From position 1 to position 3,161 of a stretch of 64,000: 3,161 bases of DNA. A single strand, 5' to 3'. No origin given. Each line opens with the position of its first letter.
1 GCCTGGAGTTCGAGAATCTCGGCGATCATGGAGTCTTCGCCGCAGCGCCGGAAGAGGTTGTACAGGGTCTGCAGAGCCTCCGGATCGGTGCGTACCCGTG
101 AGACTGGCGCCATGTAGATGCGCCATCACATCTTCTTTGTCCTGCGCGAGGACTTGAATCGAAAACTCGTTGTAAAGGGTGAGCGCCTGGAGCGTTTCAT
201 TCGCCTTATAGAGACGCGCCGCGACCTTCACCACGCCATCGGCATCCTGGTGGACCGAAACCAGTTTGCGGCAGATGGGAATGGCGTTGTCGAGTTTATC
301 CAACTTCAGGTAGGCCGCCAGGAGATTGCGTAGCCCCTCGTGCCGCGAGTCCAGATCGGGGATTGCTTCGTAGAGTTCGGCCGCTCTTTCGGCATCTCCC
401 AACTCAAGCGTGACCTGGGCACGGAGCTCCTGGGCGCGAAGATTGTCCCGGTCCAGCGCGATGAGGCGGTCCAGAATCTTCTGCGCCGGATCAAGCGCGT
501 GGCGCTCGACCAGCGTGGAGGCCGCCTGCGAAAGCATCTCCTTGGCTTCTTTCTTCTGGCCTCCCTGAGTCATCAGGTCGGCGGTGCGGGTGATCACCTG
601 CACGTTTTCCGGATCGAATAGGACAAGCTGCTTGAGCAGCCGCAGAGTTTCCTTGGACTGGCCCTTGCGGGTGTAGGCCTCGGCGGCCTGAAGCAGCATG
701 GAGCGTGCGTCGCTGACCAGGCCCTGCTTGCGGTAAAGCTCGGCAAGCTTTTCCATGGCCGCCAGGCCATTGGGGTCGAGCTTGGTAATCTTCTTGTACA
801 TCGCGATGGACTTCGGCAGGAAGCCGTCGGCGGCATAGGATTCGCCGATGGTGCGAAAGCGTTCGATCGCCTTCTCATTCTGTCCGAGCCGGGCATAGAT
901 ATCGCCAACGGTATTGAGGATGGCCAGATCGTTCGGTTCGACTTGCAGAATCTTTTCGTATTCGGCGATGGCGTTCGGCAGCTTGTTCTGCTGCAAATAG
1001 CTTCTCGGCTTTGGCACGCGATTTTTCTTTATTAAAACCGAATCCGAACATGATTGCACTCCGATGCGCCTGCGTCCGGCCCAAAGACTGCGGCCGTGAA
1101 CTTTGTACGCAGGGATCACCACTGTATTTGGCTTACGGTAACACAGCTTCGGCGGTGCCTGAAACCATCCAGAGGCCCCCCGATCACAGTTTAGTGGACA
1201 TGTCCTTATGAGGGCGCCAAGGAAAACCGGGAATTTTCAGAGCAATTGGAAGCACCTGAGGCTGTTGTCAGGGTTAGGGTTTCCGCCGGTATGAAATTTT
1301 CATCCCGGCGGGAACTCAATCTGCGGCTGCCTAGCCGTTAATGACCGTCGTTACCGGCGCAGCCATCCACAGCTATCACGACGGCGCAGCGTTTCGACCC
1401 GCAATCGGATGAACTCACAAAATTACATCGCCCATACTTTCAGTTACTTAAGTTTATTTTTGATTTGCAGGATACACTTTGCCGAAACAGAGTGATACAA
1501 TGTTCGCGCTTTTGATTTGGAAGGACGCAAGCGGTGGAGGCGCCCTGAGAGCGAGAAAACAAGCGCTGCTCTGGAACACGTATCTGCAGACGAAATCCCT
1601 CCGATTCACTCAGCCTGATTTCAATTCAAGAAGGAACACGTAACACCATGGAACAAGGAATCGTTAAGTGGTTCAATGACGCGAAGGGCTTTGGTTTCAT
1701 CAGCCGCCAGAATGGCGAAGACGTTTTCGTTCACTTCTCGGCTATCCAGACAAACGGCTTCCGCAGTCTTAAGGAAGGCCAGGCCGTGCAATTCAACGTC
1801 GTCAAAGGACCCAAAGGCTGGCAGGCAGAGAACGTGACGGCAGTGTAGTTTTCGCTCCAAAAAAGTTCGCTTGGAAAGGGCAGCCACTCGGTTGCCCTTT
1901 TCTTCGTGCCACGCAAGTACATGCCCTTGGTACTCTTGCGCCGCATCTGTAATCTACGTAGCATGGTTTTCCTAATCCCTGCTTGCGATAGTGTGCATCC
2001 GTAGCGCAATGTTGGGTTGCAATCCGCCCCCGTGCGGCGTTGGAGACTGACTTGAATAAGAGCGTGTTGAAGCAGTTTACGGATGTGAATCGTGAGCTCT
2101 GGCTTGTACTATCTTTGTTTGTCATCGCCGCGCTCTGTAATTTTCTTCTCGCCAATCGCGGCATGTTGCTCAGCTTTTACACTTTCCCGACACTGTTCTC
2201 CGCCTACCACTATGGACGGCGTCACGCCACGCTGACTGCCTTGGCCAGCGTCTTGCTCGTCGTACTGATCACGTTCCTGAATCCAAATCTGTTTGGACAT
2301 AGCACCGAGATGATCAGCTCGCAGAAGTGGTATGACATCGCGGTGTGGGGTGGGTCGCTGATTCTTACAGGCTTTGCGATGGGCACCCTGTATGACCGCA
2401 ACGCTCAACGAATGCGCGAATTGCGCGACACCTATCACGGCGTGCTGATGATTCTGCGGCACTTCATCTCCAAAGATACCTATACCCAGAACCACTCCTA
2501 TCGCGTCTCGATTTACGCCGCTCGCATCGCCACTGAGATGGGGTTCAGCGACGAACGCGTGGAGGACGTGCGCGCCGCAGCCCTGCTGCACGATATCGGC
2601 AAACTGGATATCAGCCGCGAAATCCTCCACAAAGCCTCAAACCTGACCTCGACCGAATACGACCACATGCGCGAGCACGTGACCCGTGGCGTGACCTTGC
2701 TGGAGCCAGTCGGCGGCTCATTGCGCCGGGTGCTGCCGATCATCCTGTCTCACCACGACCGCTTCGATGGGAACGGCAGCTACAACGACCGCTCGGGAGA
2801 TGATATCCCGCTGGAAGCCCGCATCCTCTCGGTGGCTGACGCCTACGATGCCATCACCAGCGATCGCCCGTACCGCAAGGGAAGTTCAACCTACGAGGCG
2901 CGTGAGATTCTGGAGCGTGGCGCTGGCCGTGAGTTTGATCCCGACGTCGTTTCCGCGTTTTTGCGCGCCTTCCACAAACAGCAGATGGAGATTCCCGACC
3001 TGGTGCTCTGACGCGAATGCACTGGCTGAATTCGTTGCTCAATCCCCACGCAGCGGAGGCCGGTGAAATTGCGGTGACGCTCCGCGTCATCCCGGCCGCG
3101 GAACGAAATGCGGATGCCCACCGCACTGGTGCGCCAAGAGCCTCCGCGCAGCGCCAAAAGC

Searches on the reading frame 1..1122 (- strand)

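Call 44: search_protein_families(library=pfam, proteins=[window:1-1122:-])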
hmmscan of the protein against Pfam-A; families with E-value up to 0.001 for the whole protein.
window:1-1122:- (374 aa): 22 families
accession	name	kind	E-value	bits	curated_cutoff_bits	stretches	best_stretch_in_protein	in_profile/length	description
PF14559.12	TPR_19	-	7.5e-22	77.9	25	2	43-97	2-56/68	Tetratricopeptide repeat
PF13432.12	TPR_16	-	7e-15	55.6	32.7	0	40-89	5-54/65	Tetratricopeptide repeat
PF12895.13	ANAPC3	-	3.7e-13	50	27.2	1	207-281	2-76/82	Anaphase-promoting complex, cyclosome, subunit 3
PF13428.12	TPR_14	-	5.2e-13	48.7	23.5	0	143-182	4-43/44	Tetratricopeptide repeat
PF13431.12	TPR_17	-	4.2e-11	42.7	24.4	0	55-87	2-34/34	Tetratricopeptide repeat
PF25064.1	ARM_TT21_5th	-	5.7e-11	43.2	27.8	0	147-206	8-67/117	TT21 fifth ARM repeats domain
PF13181.12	TPR_8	-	1.3e-10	41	25.7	0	68-87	3-22/34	Tetratricopeptide repeat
PF13424.12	TPR_12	-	4.6e-10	40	30.1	0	92-151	9-76/77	Tetratricopeptide repeat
PF13371.12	TPR_9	-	1.3e-09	38.4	35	1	41-90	4-53/73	Tetratricopeptide repeat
PF13414.12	TPR_11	-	2.7e-09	37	26.8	1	41-80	3-42/42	TPR repeat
PF07719.23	TPR_2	-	7.7e-09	35.5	27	0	41-65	10-34/34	Tetratricopeptide repeat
PF25063.1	ARM_TT21_C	-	1.5e-08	35.2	35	1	123-294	41-197/209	Tetratricopeptide repeat protein 21 C-terminal ARM domain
PF13174.12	TPR_6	-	3.7e-08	34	26.3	0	122-150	2-30/33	Tetratricopeptide repeat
PF14863.12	Alkyl_sulf_dimr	-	3.4e-07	31.2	26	0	142-194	71-123/139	Alkyl sulfatase dimerisation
PF23914.1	TPR_CcmH_CycH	-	6.1e-07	29.9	42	0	196-254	89-147/158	Cytochrome c-type biogenesis protein H TPR domain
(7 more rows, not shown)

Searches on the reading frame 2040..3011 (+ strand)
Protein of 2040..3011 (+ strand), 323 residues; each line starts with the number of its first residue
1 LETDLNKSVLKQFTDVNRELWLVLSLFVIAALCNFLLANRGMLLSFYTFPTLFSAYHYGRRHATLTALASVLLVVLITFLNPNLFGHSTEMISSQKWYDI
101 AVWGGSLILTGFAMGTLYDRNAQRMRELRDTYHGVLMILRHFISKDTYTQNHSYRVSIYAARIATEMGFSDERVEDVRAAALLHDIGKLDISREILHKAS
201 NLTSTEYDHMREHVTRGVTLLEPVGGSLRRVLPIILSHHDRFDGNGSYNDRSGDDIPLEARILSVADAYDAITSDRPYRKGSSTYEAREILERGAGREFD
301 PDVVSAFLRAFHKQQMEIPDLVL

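Call 44: search_protein_families(library=pfam, proteins=[window:2040-3011:+])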
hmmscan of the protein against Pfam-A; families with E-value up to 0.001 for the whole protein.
window:2040-3011:+ (323 aa): 4 families
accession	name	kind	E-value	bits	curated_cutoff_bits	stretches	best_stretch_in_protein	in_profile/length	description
PF13487.12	HD_5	-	5.6e-34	117.8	27.2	1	145-303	10-170/170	HD domain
PF01966.28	HD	-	4.7e-24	85.4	22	1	151-271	3-115/116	HD domain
PF08668.18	HDOD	-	4.6e-06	26.7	22.9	1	150-204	96-148/196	HDOD domain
PF05231.19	MASE1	-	0.00022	20.9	29.8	1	23-120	199-297/299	MASE1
